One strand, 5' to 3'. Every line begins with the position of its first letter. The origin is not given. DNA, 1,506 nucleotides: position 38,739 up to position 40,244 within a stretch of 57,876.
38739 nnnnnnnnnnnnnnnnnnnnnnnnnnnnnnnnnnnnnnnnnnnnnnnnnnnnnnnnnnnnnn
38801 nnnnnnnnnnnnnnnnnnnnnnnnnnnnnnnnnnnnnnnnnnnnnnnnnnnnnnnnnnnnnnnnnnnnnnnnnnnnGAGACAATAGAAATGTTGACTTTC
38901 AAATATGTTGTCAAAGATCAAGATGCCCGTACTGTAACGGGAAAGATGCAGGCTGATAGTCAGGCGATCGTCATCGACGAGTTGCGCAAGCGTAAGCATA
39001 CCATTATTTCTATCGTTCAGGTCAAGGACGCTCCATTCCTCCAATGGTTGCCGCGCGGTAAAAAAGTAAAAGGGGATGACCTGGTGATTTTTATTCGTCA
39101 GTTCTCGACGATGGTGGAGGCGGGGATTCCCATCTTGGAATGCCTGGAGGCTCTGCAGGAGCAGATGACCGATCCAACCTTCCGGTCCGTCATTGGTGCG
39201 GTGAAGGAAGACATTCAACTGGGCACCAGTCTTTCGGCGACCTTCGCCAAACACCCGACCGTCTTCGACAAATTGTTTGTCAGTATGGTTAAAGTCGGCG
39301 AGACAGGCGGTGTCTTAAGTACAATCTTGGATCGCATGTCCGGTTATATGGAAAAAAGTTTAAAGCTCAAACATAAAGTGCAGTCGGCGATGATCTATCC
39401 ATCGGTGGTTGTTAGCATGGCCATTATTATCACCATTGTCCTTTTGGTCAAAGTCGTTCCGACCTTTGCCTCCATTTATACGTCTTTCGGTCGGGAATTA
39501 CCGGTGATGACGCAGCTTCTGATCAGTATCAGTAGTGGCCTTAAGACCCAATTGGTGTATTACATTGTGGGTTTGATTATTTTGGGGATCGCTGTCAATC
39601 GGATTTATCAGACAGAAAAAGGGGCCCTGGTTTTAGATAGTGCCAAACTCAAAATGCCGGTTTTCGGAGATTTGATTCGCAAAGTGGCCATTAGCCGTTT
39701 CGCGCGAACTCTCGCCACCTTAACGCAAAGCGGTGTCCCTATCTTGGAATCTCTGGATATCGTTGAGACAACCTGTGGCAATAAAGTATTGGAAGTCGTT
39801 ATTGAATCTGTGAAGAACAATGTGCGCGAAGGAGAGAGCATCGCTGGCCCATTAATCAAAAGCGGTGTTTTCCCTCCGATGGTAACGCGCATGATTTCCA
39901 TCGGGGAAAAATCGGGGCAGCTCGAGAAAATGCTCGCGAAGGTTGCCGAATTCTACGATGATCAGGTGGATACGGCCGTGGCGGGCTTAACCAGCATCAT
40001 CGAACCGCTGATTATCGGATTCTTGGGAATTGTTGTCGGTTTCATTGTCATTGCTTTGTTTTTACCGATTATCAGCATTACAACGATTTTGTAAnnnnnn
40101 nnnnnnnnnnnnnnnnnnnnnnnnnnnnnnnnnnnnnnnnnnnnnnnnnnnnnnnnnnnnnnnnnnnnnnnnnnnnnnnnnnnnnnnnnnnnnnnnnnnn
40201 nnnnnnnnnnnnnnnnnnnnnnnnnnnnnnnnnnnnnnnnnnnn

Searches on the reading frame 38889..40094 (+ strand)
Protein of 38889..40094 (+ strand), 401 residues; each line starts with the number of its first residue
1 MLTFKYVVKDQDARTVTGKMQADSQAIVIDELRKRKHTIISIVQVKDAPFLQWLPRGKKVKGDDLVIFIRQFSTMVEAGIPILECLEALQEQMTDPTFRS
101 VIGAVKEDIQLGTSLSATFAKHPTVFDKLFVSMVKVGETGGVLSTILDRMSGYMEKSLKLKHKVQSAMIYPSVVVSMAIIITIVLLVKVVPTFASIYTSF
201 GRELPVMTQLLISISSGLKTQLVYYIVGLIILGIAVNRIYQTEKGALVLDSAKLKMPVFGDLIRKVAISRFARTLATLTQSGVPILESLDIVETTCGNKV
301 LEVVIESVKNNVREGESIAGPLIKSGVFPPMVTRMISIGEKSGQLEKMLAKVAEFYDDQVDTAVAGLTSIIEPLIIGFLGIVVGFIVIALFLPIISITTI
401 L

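Call 9: find_related_loci(query=window:38889-40094:+, collection=genome_contigs, flank=10000)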
Query window:38889-40094:+ (401 aa) in genome_contigs; peptide patterns used: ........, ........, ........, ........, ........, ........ (x = any residue, [..] = any of these).
142 stretches matched a pattern; 94 encode a relative of the query (tblastn E <= 1e-3); the best 80 are kept; 80 distinct loci.
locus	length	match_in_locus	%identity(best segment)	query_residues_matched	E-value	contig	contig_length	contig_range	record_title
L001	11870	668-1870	79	1-401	0e+0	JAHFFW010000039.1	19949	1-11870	MAG: Candidatus Omnitrophota bacterium isolate nzgw300 NODE_792_length_19950_cov_6.628574, whole genome shotgun sequence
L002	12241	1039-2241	77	1-401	0e+0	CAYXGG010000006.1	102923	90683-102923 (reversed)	MAG TPA_asm: uncultured Planctomycetales bacterium isolate SRP150892_co2_491 genome assembly, contig: NODE_169_length_10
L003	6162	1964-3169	77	1-401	0e+0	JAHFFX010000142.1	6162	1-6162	MAG: Candidatus Omnitrophota bacterium isolate nzgw301 NODE_43366_length_6163_cov_3.489076, whole genome shotgun sequenc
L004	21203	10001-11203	71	1-401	0e+0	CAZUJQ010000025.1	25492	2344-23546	MAG TPA_asm: uncultured Planctomycetales bacterium isolate binchicken_co21_390 genome assembly, contig: NODE_844_length_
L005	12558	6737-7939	72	1-401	0e+0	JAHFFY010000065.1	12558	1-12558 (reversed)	MAG: Candidatus Omnitrophota bacterium isolate nzgw302 NODE_7570_length_12559_cov_4.461730, whole genome shotgun sequenc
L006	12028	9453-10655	72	1-401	0e+0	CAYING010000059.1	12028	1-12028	MAG TPA_asm: uncultured Planctomycetales bacterium isolate ERP119705_co25_670 genome assembly, contig: NODE_4365_length_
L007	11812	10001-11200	71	1-401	0e+0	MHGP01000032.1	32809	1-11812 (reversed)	MAG: Omnitrophica WOR_2 bacterium RIFCSPHIGHO2_02_FULL_48_11 rifcsphigho2_02_scaffold_2037, whole genome shotgun sequenc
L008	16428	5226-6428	70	1-401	0e+0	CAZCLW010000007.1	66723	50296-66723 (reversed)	MAG TPA_asm: uncultured Planctomycetales bacterium isolate SRP239054_co1_195 genome assembly, contig: NODE_226_length_66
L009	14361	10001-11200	69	1-401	0e+0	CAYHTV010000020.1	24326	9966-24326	MAG TPA_asm: uncultured Planctomycetales bacterium isolate ERP119705_co15_632 genome assembly, contig: NODE_1828_length_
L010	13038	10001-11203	68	1-401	0e+0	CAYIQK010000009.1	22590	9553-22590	MAG TPA_asm: uncultured Planctomycetales bacterium isolate ERP119705_co25_244 genome assembly, contig: NODE_1275_length_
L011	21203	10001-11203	70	1-401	0e+0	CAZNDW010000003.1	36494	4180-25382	MAG TPA_asm: uncultured Planctomycetales bacterium isolate binchicken_co21_435 genome assembly, contig: NODE_367_length_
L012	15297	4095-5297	69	1-401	0e+0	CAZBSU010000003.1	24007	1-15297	MAG TPA_asm: uncultured Planctomycetales bacterium isolate binchicken_co256_149 genome assembly, contig: NODE_3851_lengt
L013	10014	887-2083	71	1-401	2e-180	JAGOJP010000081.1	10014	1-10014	MAG: Candidatus Omnitrophota bacterium isolate Go_SlDig_bin_317 Go_SlDig_20738_length_10014_cov_4.945990, whole genome s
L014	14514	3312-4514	66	1-401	4e-180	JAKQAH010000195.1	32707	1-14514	MAG: Candidatus Omnitrophota bacterium isolate USCA_maxbin.193_sub k141_101207, whole genome shotgun sequence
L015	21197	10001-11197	71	1-401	8e-180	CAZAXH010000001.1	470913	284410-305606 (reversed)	MAG TPA_asm: uncultured Planctomycetales bacterium isolate binchicken_co117_398 genome assembly, contig: NODE_5_length_4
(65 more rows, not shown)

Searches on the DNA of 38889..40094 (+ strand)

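Call 10: search_rna_families(sources=[L001, L002, L003, L004, L005, L006, L007, L008, L009, L010], threshold=gathering, show_alignments=0)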
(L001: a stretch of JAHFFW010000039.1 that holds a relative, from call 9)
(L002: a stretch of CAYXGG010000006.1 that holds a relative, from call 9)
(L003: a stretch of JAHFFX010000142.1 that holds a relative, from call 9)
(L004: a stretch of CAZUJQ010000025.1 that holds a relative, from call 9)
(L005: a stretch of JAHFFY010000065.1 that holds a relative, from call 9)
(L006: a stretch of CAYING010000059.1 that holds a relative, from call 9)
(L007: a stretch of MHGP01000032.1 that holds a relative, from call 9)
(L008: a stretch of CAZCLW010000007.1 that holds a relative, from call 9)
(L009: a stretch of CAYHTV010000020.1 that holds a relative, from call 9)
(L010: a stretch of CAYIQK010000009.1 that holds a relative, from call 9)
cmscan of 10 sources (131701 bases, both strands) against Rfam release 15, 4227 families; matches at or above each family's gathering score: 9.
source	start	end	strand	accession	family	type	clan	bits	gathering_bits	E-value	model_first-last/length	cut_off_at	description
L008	8739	8827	+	RF03167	c-di-GMP-I-GGC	Cis-reg; riboswitch;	CL00126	62.6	59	4.3e-12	1-80/80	no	c-di-GMP-I-GGC riboswitch aptamer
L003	4839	4929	+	RF03167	c-di-GMP-I-GGC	Cis-reg; riboswitch;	CL00126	62.4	59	5e-12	1-80/80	no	c-di-GMP-I-GGC riboswitch aptamer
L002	3869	3956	+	RF03167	c-di-GMP-I-GGC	Cis-reg; riboswitch;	CL00126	61.9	59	6.7e-12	1-80/80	no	c-di-GMP-I-GGC riboswitch aptamer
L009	13501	13601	+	RF03167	c-di-GMP-I-GGC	Cis-reg; riboswitch;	CL00126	61.8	59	7.4e-12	1-80/80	no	c-di-GMP-I-GGC riboswitch aptamer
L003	5619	5709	+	RF03167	c-di-GMP-I-GGC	Cis-reg; riboswitch;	CL00126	61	59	1.2e-11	1-80/80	no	c-di-GMP-I-GGC riboswitch aptamer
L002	5004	5091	+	RF03167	c-di-GMP-I-GGC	Cis-reg; riboswitch;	CL00126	59.7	59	3.1e-11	1-80/80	no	c-di-GMP-I-GGC riboswitch aptamer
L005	8041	8124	+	RF01051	c-di-GMP-I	Cis-reg; riboswitch;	CL00126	55.7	35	7.3e-08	1-87/87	no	c-di-GMP-I riboswitch aptamer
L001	4089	4158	+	RF01051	c-di-GMP-I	Cis-reg; riboswitch;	CL00126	40.8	35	0.00032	1-87/87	no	c-di-GMP-I riboswitch aptamer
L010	11822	11901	+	RF01051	c-di-GMP-I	Cis-reg; riboswitch;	CL00126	39.8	35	0.00055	1-87/87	no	c-di-GMP-I riboswitch aptamer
